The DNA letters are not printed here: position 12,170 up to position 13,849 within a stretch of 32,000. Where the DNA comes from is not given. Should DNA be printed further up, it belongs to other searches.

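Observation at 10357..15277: Cluster of three ATP-grasp ligases (two cyanophycin-synthetase-like without an M domain) plus an anchored DUF192 protein: candidate undescribed peptide or polymer ligation system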

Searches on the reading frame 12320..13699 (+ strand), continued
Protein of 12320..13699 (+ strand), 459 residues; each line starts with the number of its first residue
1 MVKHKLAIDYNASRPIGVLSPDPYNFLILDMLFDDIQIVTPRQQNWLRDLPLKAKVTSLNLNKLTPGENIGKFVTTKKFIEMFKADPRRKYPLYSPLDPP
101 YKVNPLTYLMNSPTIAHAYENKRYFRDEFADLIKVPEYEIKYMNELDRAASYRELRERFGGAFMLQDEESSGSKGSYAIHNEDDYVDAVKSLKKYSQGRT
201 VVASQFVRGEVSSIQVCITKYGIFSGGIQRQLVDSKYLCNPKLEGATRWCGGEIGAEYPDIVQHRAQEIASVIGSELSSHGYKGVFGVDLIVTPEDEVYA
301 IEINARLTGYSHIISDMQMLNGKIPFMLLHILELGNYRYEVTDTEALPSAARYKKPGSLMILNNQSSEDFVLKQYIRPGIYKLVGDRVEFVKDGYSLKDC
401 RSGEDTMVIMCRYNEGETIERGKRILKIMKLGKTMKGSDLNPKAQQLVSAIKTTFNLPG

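Call 65: find_encoding_contigs(protein=P0194, flank=8000, max_places=1)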
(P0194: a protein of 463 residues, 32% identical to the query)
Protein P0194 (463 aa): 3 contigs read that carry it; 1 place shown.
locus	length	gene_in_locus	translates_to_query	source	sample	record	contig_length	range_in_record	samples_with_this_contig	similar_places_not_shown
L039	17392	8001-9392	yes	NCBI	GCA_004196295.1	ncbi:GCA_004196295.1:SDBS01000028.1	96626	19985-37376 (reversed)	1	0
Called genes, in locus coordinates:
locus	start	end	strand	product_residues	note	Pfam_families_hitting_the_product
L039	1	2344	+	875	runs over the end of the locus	PF00133:tRNA-synt_1, PF01406:tRNA-synt_1e (faint), PF09334:tRNA-synt_1g, PF13603:tRNA-synt_1_2, PF09334:tRNA-synt_1g (weak), PF08264:Anticodon_1, PF10458:Val_tRNA-synt_C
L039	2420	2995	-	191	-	-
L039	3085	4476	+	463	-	PF07719:TPR_2 (faint), PF13174:TPR_6 (faint), PF13181:TPR_8 (faint), PF13424:TPR_12 (weak), PF13428:TPR_14 (faint), PF13431:TPR_17 (faint), PF00515:TPR_1 (weak), PF13414:TPR_11, +6 more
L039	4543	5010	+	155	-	PF02075:RuvC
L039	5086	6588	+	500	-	PF00801:PKD, PF18911:PKD_4, PF14402:7TM_transglut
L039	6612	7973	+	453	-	PF14397:ATPgrasp_ST, PF02655:ATP-grasp_3 (faint), PF08443:RimK (faint)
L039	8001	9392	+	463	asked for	PF02655:ATP-grasp_3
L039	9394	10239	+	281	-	PF14397:ATPgrasp_ST (faint), PF02655:ATP-grasp_3, PF02955:GSH-S_ATP, PF08443:RimK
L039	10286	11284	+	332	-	PF02655:ATP-grasp_3 (faint), PF02955:GSH-S_ATP (faint), PF08443:RimK (weak)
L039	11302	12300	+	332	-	PF18419:ATP-grasp_6, PF07478:Dala_Dala_lig_C (weak), PF08443:RimK (faint)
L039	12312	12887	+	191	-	PF01330:RuvA_N, PF01367:5_3_exonuc (faint), PF00633:HHH (faint), PF14520:HHH_5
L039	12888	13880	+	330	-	PF06068:TIP49 (faint), PF01078:Mg_chelatase (faint), PF05496:RuvB_N, PF13191:AAA_16 (faint), PF00004:AAA, PF07728:AAA_5 (faint), PF17864:AAA_lid_4, PF05491:WHD_RuvB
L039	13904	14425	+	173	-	PF01470:Peptidase_C15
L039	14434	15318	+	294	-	PF00781:DAGK_cat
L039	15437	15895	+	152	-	PF05198:IF3_N, PF14877:mIF3 (weak), PF00707:IF3_C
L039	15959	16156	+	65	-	PF01632:Ribosomal_L35p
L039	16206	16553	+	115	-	PF00453:Ribosomal_L20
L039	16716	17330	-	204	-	-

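Call 66: search_protein_families(library=pfam, proteins=[P0187, P0197, P0219, P0247, P0280, P0302, P0307, P0318, P0325, P0253], max_evalue=0.001)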
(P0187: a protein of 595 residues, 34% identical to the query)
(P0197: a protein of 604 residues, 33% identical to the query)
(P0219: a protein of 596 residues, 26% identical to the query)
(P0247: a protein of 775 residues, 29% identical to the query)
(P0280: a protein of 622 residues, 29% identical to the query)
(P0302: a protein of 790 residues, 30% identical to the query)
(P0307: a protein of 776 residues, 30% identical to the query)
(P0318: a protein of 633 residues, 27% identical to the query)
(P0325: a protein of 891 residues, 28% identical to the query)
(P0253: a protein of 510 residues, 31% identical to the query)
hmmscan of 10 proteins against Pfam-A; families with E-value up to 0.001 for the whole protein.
P0187 (595 aa): 3 families
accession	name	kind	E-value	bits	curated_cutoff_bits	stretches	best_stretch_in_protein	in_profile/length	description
PF05618.17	Zn_protease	-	9.3e-19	68.1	27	1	466-590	2-129/138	Putative ATP-dependent zinc protease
PF02655.19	ATP-grasp_3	-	2.6e-10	41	23.2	1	149-301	26-159/160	ATP-grasp domain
PF02222.28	ATP-grasp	-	3.7e-07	30.4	27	1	144-298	19-162/179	ATP-grasp domain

P0197 (604 aa): 6 families
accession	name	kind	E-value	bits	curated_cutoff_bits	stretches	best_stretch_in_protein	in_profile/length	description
PF05618.17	Zn_protease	-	6.9e-15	55.6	27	1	468-587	2-133/138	Putative ATP-dependent zinc protease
PF02655.19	ATP-grasp_3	-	2.2e-11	44.6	23.2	1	119-309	3-159/160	ATP-grasp domain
PF02222.28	ATP-grasp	-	1.3e-07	31.8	27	1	148-307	19-163/179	ATP-grasp domain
PF14398.11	ATPgrasp_YheCD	-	3.2e-05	23.7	26.8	1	253-306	173-226/255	YheC/D like ATP-grasp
PF14397.11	ATPgrasp_ST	-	4.2e-05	23.3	31.4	0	114-223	16-126/278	Sugar-transfer associated ATP-grasp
PF02786.22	CPSase_L_D2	-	0.00043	20.3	19.8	0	271-313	143-186/211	Carbamoyl-phosphate synthase L chain, ATP binding domain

P0219 (596 aa): 3 families
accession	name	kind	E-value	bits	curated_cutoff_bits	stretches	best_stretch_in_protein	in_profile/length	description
PF05618.17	Zn_protease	-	6.5e-17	62.2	27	1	479-594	14-132/138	Putative ATP-dependent zinc protease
PF02655.19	ATP-grasp_3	-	1.2e-09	38.9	23.2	1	142-302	18-159/160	ATP-grasp domain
PF02222.28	ATP-grasp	-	1.1e-05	25.6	27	1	129-299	9-162/179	ATP-grasp domain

P0247 (775 aa): 10 families
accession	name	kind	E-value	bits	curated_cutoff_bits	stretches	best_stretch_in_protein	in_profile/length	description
PF02655.19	ATP-grasp_3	-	2.3e-16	60.7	23.2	1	466-630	19-159/160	ATP-grasp domain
PF14397.11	ATPgrasp_ST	-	1.5e-09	38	31.4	0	49-134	9-100/278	Sugar-transfer associated ATP-grasp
PF07478.18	Dala_Dala_lig_C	-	1.7e-08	34.7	24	0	97-156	38-95/204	D-ala D-ala ligase C-terminus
PF01071.24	GARS_A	-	5e-08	33.5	27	0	62-153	3-99/194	Phosphoribosylglycinamide synthetase, ATP-grasp (A) domain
PF14398.11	ATPgrasp_YheCD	-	6e-08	32.7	26.8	0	78-143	31-95/255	YheC/D like ATP-grasp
PF02222.28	ATP-grasp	-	2.4e-07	31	27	1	479-628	31-163/179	ATP-grasp domain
PF02786.22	CPSase_L_D2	-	2.5e-06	27.6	19.8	0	600-634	151-186/211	Carbamoyl-phosphate synthase L chain, ATP binding domain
PF13535.11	ATP-grasp_4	-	4.3e-06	26.9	27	1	97-145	4-52/160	ATP-grasp domain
PF02955.21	GSH-S_ATP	-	1.4e-05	25.1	23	1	84-166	20-105/175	Prokaryotic glutathione synthetase, ATP-grasp domain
PF03133.20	TTL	-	0.00025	20.8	20.1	0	606-633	237-266/292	Tubulin-tyrosine ligase family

P0280 (622 aa): 7 families
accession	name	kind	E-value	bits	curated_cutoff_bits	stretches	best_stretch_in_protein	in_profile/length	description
PF00583.31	Acetyltransf_1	-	4.1e-18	66.2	20.7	1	493-601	11-116/116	Acetyltransferase (GNAT) family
PF13508.13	Acetyltransf_7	-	3.3e-14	53.4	27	1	516-602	2-83/84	Acetyltransferase (GNAT) domain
PF13673.13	Acetyltransf_10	-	6.3e-12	46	23.6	1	507-621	21-127/128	Acetyltransferase (GNAT) domain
PF02655.19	ATP-grasp_3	-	3.9e-07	30.7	23.2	1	150-311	20-160/160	ATP-grasp domain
PF13302.13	Acetyltransf_3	-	1.3e-06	29.6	25.4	1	470-601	2-137/138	Acetyltransferase (GNAT) domain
PF08445.16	FR47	-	9.9e-06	25.9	22.1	1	545-608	22-84/86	FR47-like protein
PF13527.13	Acetyltransf_9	-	7.3e-05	23.2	25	1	536-601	61-124/127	Acetyltransferase (GNAT) domain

P0302 (790 aa): 7 families
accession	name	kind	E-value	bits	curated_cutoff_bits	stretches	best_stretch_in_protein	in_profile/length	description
PF02655.19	ATP-grasp_3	-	8e-20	72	23.2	1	522-639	54-159/160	ATP-grasp domain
PF08443.16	RimK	-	3.1e-15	56.7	21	1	226-282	114-170/188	RimK-like ATP-grasp domain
PF14398.11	ATPgrasp_YheCD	-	2.4e-11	43.8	26.8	0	582-638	173-228/255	YheC/D like ATP-grasp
PF02955.21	GSH-S_ATP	-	8.5e-08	32.3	23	1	76-162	12-104/175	Prokaryotic glutathione synthetase, ATP-grasp domain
PF07478.18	Dala_Dala_lig_C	-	1.2e-07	31.9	24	0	98-158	39-98/204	D-ala D-ala ligase C-terminus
PF01071.24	GARS_A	-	1.4e-05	25.5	27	0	61-151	2-99/194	Phosphoribosylglycinamide synthetase, ATP-grasp (A) domain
PF14397.11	ATPgrasp_ST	-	4.6e-05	23.2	31.4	0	247-283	222-260/278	Sugar-transfer associated ATP-grasp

P0307 (776 aa): 1 family
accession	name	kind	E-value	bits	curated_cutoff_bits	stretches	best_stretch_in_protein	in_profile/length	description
PF02655.19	ATP-grasp_3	-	4e-07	30.7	23.2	1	215-337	50-158/160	ATP-grasp domain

P0318 (633 aa): 4 families
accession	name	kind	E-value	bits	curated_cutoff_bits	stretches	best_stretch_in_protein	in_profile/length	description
PF02655.19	ATP-grasp_3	-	7.8e-10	39.5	23.2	1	314-480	10-159/160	ATP-grasp domain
PF05618.17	Zn_protease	-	7.5e-09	36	27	1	36-158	10-130/138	Putative ATP-dependent zinc protease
PF02786.22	CPSase_L_D2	-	8.7e-07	29.1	19.8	0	299-368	1-72/211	Carbamoyl-phosphate synthase L chain, ATP binding domain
PF02222.28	ATP-grasp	-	1.5e-06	28.4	27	1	307-477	3-162/179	ATP-grasp domain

P0325 (891 aa): 3 families
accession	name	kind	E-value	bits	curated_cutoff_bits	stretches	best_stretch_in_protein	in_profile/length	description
PF08014.17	MATCAP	-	4.2e-45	154.7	27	1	37-357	1-332/365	Microtubule-associated tyrosine carboxypeptidase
PF02655.19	ATP-grasp_3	-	1.1e-08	35.8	23.2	1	592-715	63-160/160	ATP-grasp domain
PF02786.22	CPSase_L_D2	-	0.00044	20.3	19.8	0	673-720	141-188/211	Carbamoyl-phosphate synthase L chain, ATP binding domain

P0253 (510 aa): 1 family
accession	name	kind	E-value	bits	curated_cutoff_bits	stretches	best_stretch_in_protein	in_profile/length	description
PF02655.19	ATP-grasp_3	-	3.5e-06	27.6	23.2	1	223-329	64-159/160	ATP-grasp domain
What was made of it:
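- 12320..13699 (+): Ligase C: the conserved core ATP-grasp ligase (459 aa) of an uncharacterised, mainly Patescibacterial family. It has a pre-ATP-grasp domain, an ATP-grasp domain and a C-terminal beta domain. Family members are fused to RimB-like, MATCAP, GNAT or G-like domains (call 66).
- The fused peptidases are of the tail-trimming kind (call 66).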

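Call 68: find_encoding_contigs(protein=P0187, flank=7000, max_places=1)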
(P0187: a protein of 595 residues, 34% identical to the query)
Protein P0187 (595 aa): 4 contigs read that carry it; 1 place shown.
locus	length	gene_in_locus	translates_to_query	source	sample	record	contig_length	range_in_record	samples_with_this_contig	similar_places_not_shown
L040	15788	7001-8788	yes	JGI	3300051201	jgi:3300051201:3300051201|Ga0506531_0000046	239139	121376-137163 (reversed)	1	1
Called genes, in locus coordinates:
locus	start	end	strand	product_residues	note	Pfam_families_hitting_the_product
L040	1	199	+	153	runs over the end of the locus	PF01025:GrpE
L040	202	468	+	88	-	-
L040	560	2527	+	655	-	PF00012:HSP70, PF06723:MreB_Mbl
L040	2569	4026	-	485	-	PF13687:DUF4153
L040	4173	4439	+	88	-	PF04226:Transgly_assoc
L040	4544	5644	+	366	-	PF00226:DnaJ, PF01556:DnaJ_C, PF00684:DnaJ_CXXCXGXG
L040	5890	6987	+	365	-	-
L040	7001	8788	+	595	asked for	PF02222:ATP-grasp (weak), PF02655:ATP-grasp_3, PF05618:RimB-like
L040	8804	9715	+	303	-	PF18030:Rimk_N, PF14397:ATPgrasp_ST (faint), PF02655:ATP-grasp_3, PF02955:GSH-S_ATP, PF08443:RimK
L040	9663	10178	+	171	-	PF02643:DUF192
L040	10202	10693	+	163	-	-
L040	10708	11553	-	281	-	-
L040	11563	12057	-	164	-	PF09997:DUF2238 (weak)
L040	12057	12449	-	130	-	PF00072:Response_reg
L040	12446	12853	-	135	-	PF00072:Response_reg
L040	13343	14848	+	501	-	PF13567:DUF4131 (weak), PF03772:Competence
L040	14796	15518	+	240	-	PF20772:TACO1_YebC_N, PF01709:Transcrip_reg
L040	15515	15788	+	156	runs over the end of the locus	PF02075:RuvC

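Call 69: find_encoding_contigs(protein=P0203, flank=7000, max_places=1)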
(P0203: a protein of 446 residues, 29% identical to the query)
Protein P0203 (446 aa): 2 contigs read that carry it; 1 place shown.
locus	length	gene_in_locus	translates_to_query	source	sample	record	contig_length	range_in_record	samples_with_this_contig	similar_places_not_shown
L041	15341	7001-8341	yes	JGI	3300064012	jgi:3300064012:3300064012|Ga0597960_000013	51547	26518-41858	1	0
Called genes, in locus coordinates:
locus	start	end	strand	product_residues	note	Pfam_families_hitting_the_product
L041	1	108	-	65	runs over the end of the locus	-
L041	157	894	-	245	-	PF01965:DJ-1_PfpI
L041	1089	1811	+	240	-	PF00990:GGDEF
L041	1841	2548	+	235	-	PF03444:WHD_HrcA (weak), PF01628:HrcA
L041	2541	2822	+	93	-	-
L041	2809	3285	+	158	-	PF01025:GrpE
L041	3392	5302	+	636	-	PF00012:HSP70, PF06723:MreB_Mbl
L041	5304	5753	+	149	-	-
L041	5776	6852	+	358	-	PF00226:DnaJ, PF01556:DnaJ_C, PF00684:DnaJ_CXXCXGXG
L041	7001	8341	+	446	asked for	PF02655:ATP-grasp_3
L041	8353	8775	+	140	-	PF05618:RimB-like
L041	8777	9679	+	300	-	PF18030:Rimk_N, PF14397:ATPgrasp_ST (faint), PF02655:ATP-grasp_3, PF02955:GSH-S_ATP, PF08443:RimK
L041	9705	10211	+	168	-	-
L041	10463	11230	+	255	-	PF01048:PNP_UDP_1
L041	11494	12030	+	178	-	PF00300:His_Phos_1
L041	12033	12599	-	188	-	PF02544:Steroid_dh (faint), PF04140:ICMT, PF04191:PEMT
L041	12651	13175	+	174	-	PF13479:AAA_24 (faint)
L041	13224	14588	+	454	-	PF08014:MATCAP (faint)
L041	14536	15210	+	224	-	PF07884:VKOR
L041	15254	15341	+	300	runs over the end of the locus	-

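Call 77: find_homologous_proteins(query=A5, max_evalue=1e-10)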
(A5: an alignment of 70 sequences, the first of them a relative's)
Query A5 (70 sequences) (468 aa, profile of the alignment): 29 proteins with E <= 1e-10 among 8000 candidates.
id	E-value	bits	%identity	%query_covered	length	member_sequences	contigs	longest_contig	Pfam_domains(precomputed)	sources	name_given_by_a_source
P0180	1.4e-148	514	100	100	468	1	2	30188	PF14397.12,PF02655.20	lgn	-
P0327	1.7e-147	510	29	97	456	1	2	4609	PF14397.12,PF02655.20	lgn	-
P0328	2.6e-146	506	29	98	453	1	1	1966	PF14397.12,PF02786.23,PF02222.28,PF02655.20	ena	-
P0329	7.9e-146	505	30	97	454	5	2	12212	PF02655.20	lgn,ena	-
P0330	1.5e-131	458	28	92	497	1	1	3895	PF02786.23,PF02655.20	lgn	-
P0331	8.2e-129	448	28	96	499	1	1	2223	PF02786.23,PF02222.28,PF02655.20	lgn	-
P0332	2.2e-128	447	32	95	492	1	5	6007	PF02222.28,PF02655.20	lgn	-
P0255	6.4e-125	436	27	74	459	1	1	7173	PF02655.20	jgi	jgi:hypothetical protein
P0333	2.0e-122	427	30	96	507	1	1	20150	PF02786.23,PF02222.28,PF02655.20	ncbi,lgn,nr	ncbi:MAG: ATP-grasp domain-containing protein [Patescibacteria group bacterium]|nr:ATP-grasp domain-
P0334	8.0e-122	425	28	90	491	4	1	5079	PF02786.23,PF02222.28,PF02655.20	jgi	-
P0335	9.0e-121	422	27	96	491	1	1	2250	PF02786.23,PF02655.20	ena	-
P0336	9.4e-119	415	29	90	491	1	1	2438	PF02786.23,PF02655.20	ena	-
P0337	8.0e-117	409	30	95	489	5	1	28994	PF02786.23,PF02222.28,PF02655.20,PF07478.19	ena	-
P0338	2.6e-114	401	30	93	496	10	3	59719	PF02786.23,PF02222.28,PF02655.20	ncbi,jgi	-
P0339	3.8e-110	387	32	75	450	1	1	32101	PF02655.20,PF01071.25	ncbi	-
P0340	7.9e-109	383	29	97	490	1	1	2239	PF02655.20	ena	-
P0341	1.4e-92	329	26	94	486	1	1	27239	PF02655.20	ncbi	-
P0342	8.0e-92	327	27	85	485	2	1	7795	PF02655.20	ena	-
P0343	1.9e-91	325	25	94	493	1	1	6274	PF02655.20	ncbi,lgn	-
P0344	7.7e-91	323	26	85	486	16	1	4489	PF02655.20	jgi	jgi:hypothetical protein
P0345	3.5e-90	321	26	94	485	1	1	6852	PF02655.20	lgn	-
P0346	1.6e-88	316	25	93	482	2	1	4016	PF02655.20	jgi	-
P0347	6.8e-88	314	24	94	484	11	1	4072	PF02655.20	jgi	jgi:hypothetical protein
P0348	7.1e-88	314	28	94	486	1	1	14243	PF02655.20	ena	-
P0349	1.3e-87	313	28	85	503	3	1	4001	PF02655.20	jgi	-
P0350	4.2e-86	308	24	94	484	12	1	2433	PF02655.20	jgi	jgi:hypothetical protein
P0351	8.4e-83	297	24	94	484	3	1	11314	PF02655.20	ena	-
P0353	9.3e-68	247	23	91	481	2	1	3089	PF14397.12,PF14398.12,PF02655.20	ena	-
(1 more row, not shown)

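Call 78: find_encoding_contigs(protein=P0338, flank=7000, max_places=1)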
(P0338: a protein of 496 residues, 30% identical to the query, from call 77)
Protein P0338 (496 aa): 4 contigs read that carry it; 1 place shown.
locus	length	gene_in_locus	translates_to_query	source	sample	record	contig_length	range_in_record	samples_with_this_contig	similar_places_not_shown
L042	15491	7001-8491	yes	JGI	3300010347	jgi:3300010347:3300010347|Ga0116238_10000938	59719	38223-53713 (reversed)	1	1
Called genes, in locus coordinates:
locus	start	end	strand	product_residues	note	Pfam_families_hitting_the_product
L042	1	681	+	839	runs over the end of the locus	PF07517:SecA_DEAD, PF01043:SecA_PP_bind, PF21090:P-loop_SecA, PF07516:SecA_SW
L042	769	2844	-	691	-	PF22745:Nlig-Ia, PF01653:DNA_ligase_aden, PF03120:OB_DNA_ligase, PF03119:DNA_ligase_ZBD (weak), PF12826:HHH_2, PF00533:BRCT, PF12738:PTCB-BRCT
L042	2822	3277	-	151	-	PF02502:LacAB_rpiB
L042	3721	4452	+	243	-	PF20772:TACO1_YebC_N, PF01709:Transcrip_reg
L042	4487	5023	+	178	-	PF02075:RuvC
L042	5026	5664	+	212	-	PF14402:7TM_transglut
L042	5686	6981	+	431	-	PF14397:ATPgrasp_ST, PF08443:RimK (faint), PF05618:RimB-like (faint)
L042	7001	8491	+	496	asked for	PF02786:CPSase_L_D2 (faint), PF02222:ATP-grasp (weak), PF02655:ATP-grasp_3 (weak)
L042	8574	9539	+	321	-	PF10343:Q_salvage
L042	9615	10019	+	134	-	PF02082:Rrf2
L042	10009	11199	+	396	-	PF00266:Aminotran_5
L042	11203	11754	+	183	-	PF01592:NifU_N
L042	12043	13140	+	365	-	PF00764:Arginosuc_synth (weak), PF03054:tRNA_Me_trans, PF24167:DUF7411 (weak), PF20259:tRNA_Me_trans_M, PF20258:tRNA_Me_trans_C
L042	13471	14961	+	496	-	PF13567:DUF4131, PF03772:Competence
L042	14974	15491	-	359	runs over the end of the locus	PF01471:PG_binding_1, PF18895:T4SS_pilin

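Call 79: find_encoding_contigs(protein=P0302, flank=7000, max_places=1)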
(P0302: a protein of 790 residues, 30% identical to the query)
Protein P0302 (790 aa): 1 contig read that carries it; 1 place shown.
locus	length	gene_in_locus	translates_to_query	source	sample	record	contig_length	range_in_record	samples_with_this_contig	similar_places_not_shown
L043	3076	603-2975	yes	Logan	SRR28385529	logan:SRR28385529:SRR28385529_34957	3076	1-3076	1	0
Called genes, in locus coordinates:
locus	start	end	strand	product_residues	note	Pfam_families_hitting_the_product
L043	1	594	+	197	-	?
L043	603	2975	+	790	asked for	PF01071:GARS_A (faint), PF02955:GSH-S_ATP (weak), PF07478:Dala_Dala_lig_C (faint), PF14398:ATPgrasp_YheCD (faint), PF08443:RimK, PF02655:ATP-grasp_3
